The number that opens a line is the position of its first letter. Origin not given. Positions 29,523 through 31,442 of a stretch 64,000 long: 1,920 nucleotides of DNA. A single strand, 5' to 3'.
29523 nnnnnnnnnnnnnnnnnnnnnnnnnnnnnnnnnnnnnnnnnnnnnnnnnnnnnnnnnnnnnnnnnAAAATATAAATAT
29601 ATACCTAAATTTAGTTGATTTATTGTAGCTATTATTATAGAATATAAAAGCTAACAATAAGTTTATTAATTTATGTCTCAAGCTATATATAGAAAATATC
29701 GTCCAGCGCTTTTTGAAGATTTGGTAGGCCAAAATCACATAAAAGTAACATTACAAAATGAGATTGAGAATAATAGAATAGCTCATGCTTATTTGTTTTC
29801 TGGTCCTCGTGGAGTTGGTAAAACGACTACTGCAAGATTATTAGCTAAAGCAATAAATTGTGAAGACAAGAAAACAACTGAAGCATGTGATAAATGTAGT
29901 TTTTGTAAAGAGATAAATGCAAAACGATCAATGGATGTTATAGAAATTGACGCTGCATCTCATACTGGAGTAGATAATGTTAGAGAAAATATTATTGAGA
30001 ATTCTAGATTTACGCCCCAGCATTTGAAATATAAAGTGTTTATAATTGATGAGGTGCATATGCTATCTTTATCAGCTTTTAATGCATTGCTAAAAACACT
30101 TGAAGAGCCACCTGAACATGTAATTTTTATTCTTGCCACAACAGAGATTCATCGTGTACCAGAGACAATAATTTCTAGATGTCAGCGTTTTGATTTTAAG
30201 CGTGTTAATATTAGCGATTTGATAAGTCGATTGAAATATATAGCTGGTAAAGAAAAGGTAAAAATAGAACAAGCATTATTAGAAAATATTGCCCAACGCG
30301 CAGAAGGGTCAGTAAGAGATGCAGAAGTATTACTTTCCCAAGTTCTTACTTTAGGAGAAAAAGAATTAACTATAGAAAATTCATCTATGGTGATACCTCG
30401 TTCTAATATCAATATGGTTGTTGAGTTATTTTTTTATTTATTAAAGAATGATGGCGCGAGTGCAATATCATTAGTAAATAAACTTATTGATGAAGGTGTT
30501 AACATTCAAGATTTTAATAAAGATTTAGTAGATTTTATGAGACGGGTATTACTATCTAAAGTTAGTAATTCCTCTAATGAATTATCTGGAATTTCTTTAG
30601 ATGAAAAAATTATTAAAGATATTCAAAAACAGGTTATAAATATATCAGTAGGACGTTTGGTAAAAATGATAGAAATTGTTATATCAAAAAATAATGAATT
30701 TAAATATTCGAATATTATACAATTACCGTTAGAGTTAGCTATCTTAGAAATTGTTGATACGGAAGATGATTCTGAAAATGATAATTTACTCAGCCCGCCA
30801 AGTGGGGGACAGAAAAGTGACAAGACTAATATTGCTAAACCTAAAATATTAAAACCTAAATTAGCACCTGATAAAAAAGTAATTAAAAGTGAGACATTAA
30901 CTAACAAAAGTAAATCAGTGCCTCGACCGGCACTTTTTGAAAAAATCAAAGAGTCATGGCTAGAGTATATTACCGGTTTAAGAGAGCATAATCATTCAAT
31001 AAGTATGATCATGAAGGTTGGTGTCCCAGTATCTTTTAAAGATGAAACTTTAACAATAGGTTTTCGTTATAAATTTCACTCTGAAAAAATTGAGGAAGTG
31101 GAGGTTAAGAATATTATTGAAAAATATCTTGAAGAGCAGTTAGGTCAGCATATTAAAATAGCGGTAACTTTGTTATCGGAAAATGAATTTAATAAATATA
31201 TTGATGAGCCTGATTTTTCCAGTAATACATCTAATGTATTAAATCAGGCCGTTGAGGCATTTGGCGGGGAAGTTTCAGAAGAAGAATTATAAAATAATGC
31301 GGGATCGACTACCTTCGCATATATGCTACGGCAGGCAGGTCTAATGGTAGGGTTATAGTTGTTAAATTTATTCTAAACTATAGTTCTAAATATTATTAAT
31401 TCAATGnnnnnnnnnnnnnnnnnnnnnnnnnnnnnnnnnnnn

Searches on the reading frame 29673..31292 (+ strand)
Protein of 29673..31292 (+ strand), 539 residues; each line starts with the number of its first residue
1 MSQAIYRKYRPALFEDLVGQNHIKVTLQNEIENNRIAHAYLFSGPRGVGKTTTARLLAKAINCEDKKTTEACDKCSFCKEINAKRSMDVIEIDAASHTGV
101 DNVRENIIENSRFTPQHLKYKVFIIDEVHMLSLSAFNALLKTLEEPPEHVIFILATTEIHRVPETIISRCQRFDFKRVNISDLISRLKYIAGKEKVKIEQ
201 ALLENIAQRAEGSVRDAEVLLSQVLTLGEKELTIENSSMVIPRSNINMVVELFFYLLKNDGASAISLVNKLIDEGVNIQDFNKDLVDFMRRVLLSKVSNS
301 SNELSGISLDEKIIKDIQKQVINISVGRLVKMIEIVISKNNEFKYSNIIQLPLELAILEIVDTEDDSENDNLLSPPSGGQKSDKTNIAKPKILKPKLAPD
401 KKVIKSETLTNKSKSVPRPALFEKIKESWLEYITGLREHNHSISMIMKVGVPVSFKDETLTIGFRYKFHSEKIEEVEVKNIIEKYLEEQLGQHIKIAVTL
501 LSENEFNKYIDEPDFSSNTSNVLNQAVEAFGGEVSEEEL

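Call 12: search_protein_families(library=pfam, proteins=[window:29673-31292:+])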
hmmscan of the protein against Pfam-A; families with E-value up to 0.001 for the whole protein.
window:29673-31292:+ (539 aa): 14 families
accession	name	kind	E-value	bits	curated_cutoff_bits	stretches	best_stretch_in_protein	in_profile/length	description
PF13177.12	DNA_pol3_delta2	-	4.5e-46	157.2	27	1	20-178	2-160/161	DNA polymerase III, delta subunit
PF00004.35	AAA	-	2.3e-14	54.4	21.2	1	41-173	2-126/131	ATPase family associated with various cellular activities (AAA)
PF22608.2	DNAX_ATPase_lid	-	7.4e-08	32.5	27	1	185-229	4-48/49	DNA polymerase III clamp loader subunit, ATPase lid domain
PF12169.13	DNA_pol3_gamma3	-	1.4e-07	31.9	24.4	1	248-362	17-129/143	DNA polymerase III subunits gamma and tau domain III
PF05496.18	RuvB_N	-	2.4e-07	31.1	27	1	10-70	2-66/159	Holliday junction DNA helicase RuvB P-loop domain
PF13401.12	AAA_22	-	3.4e-07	31.1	27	1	41-156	9-122/130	AAA domain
PF07728.20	AAA_5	-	4.7e-07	30.3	22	1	41-147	3-94/139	AAA domain (dynein-related subfamily)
PF13245.12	AAA_19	-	2.7e-06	28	25.1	1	38-153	12-123/134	AAA domain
PF20964.2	DnaX_C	-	6e-06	26.6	26.2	1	422-510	9-97/113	DNA polymerase III subunit tau, C-terminal domain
PF13604.12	AAA_30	-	7.4e-06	26.3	27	1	41-153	22-122/191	AAA domain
PF21960.2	RCF1-5-like_lid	-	2.3e-05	24.7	27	1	185-217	1-34/43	RCF1/5-like, AAA+ ATPase lid domain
PF13173.12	AAA_14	-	8.4e-05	23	27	1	39-146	4-88/129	AAA domain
PF03215.21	Rad17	-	0.00022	21.7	23.8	0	4-67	8-75/186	Rad17 P-loop domain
PF06068.19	TIP49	-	0.00025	20.8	23.8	0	120-156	275-310/347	TIP49 P-loop domain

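Call 14: find_encoding_contigs(protein=window:29673-31292:+, flank=3000, max_places=6)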
Protein window:29673-31292:+ (539 aa): 4 contigs read that carry it; 1 place shown.
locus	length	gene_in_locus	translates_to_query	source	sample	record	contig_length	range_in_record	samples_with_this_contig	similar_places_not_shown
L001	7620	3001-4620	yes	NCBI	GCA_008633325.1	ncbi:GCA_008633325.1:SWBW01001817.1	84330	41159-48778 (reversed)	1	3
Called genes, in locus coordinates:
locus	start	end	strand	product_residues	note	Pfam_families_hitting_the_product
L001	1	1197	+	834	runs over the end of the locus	PF26449:DUF8128, PF02534:T4SS-DNA_transf, PF01935:DUF87 (weak), PF10412:TrwB_AAD_bind (weak)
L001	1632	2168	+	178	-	PF08123:DOT1 (faint)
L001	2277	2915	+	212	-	-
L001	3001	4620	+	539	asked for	PF05496:RuvB_N (weak), PF13177:DNA_pol3_delta2, PF13245:AAA_19 (weak), PF13604:AAA_30 (weak), PF00004:AAA, PF07728:AAA_5 (weak), PF22608:DNAX_ATPase_lid, PF12169:DNA_pol3_gamma3, +3 more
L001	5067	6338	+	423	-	PF00270:DEAD, PF04851:ResIII, PF00271:Helicase_C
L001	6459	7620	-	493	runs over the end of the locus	-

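Call 16: find_homologous_proteins(query=window:29673-31292:+, max_evalue=1e-20)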
Query window:29673-31292:+ (539 aa): 8000 proteins with E <= 1e-20 among 8000 candidates; the best 120 are listed.
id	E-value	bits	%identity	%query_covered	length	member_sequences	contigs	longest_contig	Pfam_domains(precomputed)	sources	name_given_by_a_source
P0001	1.7e-293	992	86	100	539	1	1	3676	PF13173.13,PF12169.14,PF13245.13,PF00004.36,PF13401.13,PF20964.3,PF22608.3,PF21960.3,PF05496.19,PF13177.13,PF07728.21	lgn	-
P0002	2.8e-273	925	79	100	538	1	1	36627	PF12169.14,PF13245.13,PF00004.36,PF13401.13,PF22608.3,PF21960.3,PF05496.19,PF13177.13,PF07728.21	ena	-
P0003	4.8e-273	924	79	100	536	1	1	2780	PF13604.13,PF13245.13,PF00004.36,PF13401.13,PF22608.3,PF05496.19,PF13177.13,PF07728.21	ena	-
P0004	1.1e-209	715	61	100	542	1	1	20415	PF12169.14,PF00004.36,PF13401.13,PF22608.3,PF05496.19,PF13177.13,PF07728.21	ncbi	-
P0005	2.4e-205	701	61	100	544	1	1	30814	PF12169.14,PF13245.13,PF00004.36,PF13401.13,PF22608.3,PF05496.19,PF13177.13,PF07728.21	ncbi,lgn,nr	ncbi:MAG: DNA polymerase III subunit gamma/tau [bacterium]|nr:DNA polymerase III subunit gamma/tau [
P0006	3.6e-205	700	61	100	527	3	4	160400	PF12169.14,PF13245.13,PF00004.36,PF13401.13,PF22608.3,PF21960.3,PF05496.19,PF13177.13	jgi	-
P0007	3.6e-205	700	61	100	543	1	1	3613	PF12169.14,PF13604.13,PF00004.36,PF13401.13,PF22608.3,PF05496.19,PF13177.13,PF07728.21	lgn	-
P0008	1.7e-194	665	58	100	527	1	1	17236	PF12169.14,PF00004.36,PF13401.13,PF22608.3,PF05496.19,PF13177.13,PF07728.21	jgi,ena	-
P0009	2.1e-194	665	58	100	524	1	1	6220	PF12169.14,PF13245.13,PF00004.36,PF13401.13,PF22608.3,PF21960.3,PF05496.19,PF13177.13,PF07728.21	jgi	-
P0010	5.8e-187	640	57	100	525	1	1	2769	PF12169.14,PF00004.36,PF13401.13,PF22608.3,PF21960.3,PF05496.19,PF13177.13,PF07728.21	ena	-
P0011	1.0e-182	626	56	100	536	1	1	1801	PF12169.14,PF00004.36,PF13401.13,PF22608.3,PF05496.19,PF13177.13,PF07728.21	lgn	-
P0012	1.1e-180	620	56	100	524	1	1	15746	PF12169.14,PF13245.13,PF00004.36,PF13401.13,PF20964.3,PF22608.3,PF05496.19,PF13177.13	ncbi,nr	ncbi:DNA polymerase III subunit gamma/tau [Patescibacteria group bacterium]|nr:DNA polymerase III su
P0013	2.6e-180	618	54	100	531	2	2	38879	PF12169.14,PF13245.13,PF00004.36,PF13401.13,PF20964.3,PF22608.3,PF21960.3,PF05496.19,PF13177.13,PF07728.21,PF03215.22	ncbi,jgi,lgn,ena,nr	ncbi:DNA polymerase III subunit gamma/tau [Patescibacteria group bacterium]|nr:DNA polymerase III su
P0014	9.2e-180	617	54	100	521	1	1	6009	PF12169.14,PF13245.13,PF00004.36,PF13401.13,PF20964.3,PF22608.3,PF05496.19,PF13177.13,PF07728.21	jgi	jgi:DNA polymerase III subunit gamma/tau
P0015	1.2e-178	613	53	100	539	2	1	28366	PF12169.14,PF13245.13,PF00004.36,PF13401.13,PF22608.3,PF05496.19,PF13177.13,PF07728.21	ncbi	-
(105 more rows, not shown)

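Call 18: find_encoding_contigs(protein=P0001, flank=3000, max_places=3)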
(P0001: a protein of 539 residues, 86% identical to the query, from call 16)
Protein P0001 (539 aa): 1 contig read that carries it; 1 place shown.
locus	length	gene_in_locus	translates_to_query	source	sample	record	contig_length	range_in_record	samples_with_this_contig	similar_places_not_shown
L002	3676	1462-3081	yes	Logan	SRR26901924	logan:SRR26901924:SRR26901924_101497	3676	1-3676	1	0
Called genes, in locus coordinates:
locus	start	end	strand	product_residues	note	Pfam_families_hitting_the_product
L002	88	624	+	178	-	-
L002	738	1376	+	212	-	-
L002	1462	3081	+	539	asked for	PF13177:DNA_pol3_delta2, PF00004:AAA, PF07728:AAA_5, PF13401:AAA_22 (weak), PF21960:RCF1-5-like_lid (weak), PF22608:DNAX_ATPase_lid, PF12169:DNA_pol3_gamma3 (weak), PF20964:DnaX_C (weak), +3 more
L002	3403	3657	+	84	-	PF01541:GIY-YIG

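Call 19: find_encoding_contigs(protein=P0002, flank=3000, max_places=3)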
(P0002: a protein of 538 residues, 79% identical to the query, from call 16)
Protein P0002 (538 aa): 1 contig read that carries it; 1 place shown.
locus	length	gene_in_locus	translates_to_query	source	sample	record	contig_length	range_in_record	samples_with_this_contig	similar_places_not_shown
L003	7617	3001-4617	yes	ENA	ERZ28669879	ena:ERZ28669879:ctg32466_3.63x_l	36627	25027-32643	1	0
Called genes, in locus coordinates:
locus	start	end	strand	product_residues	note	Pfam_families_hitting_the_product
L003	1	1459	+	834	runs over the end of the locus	PF26449:DUF8128, PF02534:T4SS-DNA_transf, PF01935:DUF87 (faint), PF10412:TrwB_AAD_bind (weak)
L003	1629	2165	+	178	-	PF08123:DOT1 (weak)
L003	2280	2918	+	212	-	-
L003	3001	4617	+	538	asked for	PF13177:DNA_pol3_delta2, PF13245:AAA_19 (weak), PF00004:AAA, PF07728:AAA_5 (weak), PF13401:AAA_22 (weak), PF21960:RCF1-5-like_lid (weak), PF22608:DNAX_ATPase_lid, PF12169:DNA_pol3_gamma3 (weak), +1 more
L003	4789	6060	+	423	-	PF00270:DEAD, PF04851:ResIII, PF00271:Helicase_C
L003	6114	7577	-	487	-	-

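Call 20: find_encoding_contigs(protein=P0003, flank=3000, max_places=3)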
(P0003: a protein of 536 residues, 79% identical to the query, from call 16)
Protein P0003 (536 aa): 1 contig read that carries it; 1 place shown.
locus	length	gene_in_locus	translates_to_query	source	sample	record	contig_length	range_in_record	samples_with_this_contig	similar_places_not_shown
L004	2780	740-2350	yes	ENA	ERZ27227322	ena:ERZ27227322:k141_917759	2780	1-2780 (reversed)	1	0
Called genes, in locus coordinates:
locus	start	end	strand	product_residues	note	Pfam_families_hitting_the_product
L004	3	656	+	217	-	?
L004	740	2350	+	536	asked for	PF05496:RuvB_N (weak), PF13177:DNA_pol3_delta2, PF13245:AAA_19 (weak), PF13604:AAA_30 (weak), PF00004:AAA, PF07728:AAA_5 (weak), PF13401:AAA_22 (weak), PF22608:DNAX_ATPase_lid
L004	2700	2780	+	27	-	?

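Call 26: find_encoding_contigs(protein=P0004, flank=2500, max_places=2)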
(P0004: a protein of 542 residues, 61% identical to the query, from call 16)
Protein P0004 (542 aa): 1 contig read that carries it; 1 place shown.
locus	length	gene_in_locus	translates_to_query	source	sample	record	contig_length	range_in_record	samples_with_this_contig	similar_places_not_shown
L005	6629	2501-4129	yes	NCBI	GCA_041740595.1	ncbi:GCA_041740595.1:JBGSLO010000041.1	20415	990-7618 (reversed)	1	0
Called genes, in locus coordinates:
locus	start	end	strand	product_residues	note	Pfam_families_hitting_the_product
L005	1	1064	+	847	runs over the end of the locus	PF26449:DUF8128, PF02534:T4SS-DNA_transf, PF01935:DUF87 (weak), PF10412:TrwB_AAD_bind, PF12696:TraG-D_C (weak)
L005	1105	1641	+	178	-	-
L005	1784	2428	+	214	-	-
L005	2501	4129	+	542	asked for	PF05496:RuvB_N (faint), PF13177:DNA_pol3_delta2, PF13401:AAA_22 (faint), PF00004:AAA, PF07728:AAA_5 (weak), PF22608:DNAX_ATPase_lid (faint), PF12169:DNA_pol3_gamma3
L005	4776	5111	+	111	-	-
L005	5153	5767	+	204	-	-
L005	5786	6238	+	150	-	PF18967:PycTM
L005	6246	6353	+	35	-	-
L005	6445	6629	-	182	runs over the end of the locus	PF11611:DUF4352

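Call 27: find_encoding_contigs(protein=P0005, flank=2500, max_places=2)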
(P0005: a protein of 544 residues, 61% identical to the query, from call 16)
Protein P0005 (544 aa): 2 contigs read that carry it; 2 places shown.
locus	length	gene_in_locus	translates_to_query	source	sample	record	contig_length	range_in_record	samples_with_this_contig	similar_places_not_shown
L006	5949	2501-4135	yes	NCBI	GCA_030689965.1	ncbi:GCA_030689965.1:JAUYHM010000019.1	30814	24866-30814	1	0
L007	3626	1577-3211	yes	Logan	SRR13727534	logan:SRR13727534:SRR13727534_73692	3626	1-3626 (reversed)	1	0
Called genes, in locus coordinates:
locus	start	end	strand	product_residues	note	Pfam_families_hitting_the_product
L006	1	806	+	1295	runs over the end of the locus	PF22148:Fervidolysin_NPro-like (faint), PF00082:Peptidase_S8, PF01839:FG-GAP (faint), PF00082:Peptidase_S8, PF13517:FG-GAP_3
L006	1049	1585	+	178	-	-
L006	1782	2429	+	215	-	-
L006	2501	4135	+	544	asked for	PF05496:RuvB_N (faint), PF13177:DNA_pol3_delta2, PF13245:AAA_19 (faint), PF13401:AAA_22 (weak), PF00004:AAA, PF07728:AAA_5 (faint), PF22608:DNAX_ATPase_lid (weak), PF12169:DNA_pol3_gamma3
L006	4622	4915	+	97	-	PF01541:GIY-YIG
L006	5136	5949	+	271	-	PF13565:HTH_32 (weak), PF13683:rve_3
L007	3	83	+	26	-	?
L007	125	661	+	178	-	-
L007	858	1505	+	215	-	-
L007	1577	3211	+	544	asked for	PF05496:RuvB_N (faint), PF13177:DNA_pol3_delta2, PF13245:AAA_19 (faint), PF13401:AAA_22 (weak), PF00004:AAA, PF07728:AAA_5 (faint), PF22608:DNAX_ATPase_lid (weak), PF12169:DNA_pol3_gamma3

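Call 28: find_encoding_contigs(protein=P0006, flank=2500, max_places=2)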
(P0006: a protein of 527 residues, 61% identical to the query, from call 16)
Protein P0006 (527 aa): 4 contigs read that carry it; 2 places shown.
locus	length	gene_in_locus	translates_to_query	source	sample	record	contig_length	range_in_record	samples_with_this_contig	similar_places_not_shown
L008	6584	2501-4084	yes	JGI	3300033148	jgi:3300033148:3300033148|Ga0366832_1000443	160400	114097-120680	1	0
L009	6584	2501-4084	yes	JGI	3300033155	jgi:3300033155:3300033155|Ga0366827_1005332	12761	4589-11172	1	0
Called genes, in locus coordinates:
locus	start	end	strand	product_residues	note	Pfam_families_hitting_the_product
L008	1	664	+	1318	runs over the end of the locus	PF02128:Peptidase_M36 (faint)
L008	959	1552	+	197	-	-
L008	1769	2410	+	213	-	-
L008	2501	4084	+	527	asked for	PF05496:RuvB_N (faint), PF13177:DNA_pol3_delta2, PF13245:AAA_19 (faint), PF00004:AAA, PF13401:AAA_22 (weak), PF22608:DNAX_ATPase_lid, PF21960:RCF1-5-like_lid (weak), PF12169:DNA_pol3_gamma3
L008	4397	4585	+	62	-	-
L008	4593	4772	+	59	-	-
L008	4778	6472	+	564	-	-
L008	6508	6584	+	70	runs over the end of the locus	-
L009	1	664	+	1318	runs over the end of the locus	PF02128:Peptidase_M36 (faint)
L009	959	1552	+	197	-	-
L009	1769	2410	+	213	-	-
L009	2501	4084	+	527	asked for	PF05496:RuvB_N (faint), PF13177:DNA_pol3_delta2, PF13245:AAA_19 (faint), PF00004:AAA, PF13401:AAA_22 (weak), PF22608:DNAX_ATPase_lid, PF21960:RCF1-5-like_lid (weak), PF12169:DNA_pol3_gamma3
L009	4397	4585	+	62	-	-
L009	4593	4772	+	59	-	-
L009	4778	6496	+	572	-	-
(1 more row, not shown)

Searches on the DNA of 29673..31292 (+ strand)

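Call 84: search_rna_families(sources=[L002, L005, L006, L004], threshold=evalue, max_evalue=1)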
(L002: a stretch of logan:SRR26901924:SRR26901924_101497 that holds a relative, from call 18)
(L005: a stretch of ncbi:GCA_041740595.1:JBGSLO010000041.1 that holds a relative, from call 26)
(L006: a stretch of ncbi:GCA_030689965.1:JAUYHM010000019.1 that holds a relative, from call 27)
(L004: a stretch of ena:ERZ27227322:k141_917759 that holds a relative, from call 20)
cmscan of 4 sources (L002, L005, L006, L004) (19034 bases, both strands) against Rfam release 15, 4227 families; matches with E-value up to 1: 6.
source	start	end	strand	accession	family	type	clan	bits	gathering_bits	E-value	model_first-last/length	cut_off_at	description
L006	4522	4592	+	RF00005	tRNA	Gene; tRNA;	CL00001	65.6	29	1.5e-12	1-71/71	no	tRNA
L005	4210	4280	+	RF00005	tRNA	Gene; tRNA;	CL00001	65.5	29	1.6e-12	1-71/71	no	tRNA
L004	2359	2429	+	RF00005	tRNA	Gene; tRNA;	CL00001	63.8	29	4.7e-12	1-71/71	no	tRNA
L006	4909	4963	+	RF00005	tRNA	Gene; tRNA;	CL00001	40.5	29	1.2e-05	9-63/71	no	tRNA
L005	4707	4831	-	RF01416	NrrF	Gene; antisense;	-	25.5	60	0.2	1-160/160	no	NrrF RNA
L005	4838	4907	+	RF03028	RT-7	Gene; sRNA;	-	20.9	116.8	0.27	1-191/191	no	RT-7 RNA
